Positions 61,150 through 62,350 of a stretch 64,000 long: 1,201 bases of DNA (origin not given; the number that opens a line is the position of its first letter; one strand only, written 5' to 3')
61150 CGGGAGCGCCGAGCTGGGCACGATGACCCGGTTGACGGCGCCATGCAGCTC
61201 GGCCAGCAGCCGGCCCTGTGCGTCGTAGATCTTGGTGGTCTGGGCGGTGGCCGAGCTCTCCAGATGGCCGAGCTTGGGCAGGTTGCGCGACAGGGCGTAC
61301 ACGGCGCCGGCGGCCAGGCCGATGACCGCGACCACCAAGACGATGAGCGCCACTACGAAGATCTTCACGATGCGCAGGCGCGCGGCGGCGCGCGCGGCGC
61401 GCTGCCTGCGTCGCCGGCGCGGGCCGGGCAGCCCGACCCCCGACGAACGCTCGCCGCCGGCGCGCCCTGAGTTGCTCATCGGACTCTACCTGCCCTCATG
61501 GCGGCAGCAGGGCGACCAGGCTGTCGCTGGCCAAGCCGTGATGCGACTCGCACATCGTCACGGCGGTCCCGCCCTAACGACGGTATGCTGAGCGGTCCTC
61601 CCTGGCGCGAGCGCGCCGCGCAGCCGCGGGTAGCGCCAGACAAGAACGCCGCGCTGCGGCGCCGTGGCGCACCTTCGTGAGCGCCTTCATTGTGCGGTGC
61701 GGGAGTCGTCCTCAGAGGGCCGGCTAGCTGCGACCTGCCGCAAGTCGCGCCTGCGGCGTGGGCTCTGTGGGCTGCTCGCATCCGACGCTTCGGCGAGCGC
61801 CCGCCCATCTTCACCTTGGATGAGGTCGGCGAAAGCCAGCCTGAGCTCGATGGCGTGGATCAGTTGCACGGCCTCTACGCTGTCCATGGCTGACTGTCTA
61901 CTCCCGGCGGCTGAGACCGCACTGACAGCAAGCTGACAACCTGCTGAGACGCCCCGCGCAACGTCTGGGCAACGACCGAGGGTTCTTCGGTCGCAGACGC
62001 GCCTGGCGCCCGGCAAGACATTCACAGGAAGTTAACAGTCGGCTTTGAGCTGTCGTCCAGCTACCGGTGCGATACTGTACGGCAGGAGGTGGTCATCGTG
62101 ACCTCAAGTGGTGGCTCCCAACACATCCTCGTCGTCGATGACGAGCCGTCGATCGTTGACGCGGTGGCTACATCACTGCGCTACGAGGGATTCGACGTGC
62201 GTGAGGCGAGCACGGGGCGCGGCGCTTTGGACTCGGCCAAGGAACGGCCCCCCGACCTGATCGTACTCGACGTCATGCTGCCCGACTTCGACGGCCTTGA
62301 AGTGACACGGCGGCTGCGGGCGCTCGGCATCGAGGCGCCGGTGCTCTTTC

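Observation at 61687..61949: Four T(C/G)TCAG units at exact 11-bp phase beside the OmpR-family regulator gene: a candidate operator defining a local regulon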

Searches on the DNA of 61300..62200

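Call 47: search_rna_families(source=window, start=61300, end=62200, threshold=evalue, max_evalue=1)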
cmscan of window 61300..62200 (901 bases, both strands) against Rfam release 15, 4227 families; matches with E-value up to 1: 1.
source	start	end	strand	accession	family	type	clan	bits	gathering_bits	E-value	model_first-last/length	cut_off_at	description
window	61564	61618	-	RF02950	D12-methyl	Gene; sRNA;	-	18.8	57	0.82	1-64/64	no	D12-methyl RNA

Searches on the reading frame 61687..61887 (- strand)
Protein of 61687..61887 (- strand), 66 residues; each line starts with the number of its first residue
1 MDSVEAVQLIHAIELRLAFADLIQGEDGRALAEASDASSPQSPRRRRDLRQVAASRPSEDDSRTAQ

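Call 11: search_protein_families(library=pfam, proteins=[window:61687-61887:-], max_evalue=0.01)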
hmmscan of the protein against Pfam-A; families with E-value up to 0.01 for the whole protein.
window:61687-61887:- (66 aa): 0 families

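Call 52: find_homologous_proteins(query=window:61687-61887:-, max_evalue=10)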
Query window:61687-61887:-: no candidate shares three 5-residue words with the query. No homologue found.
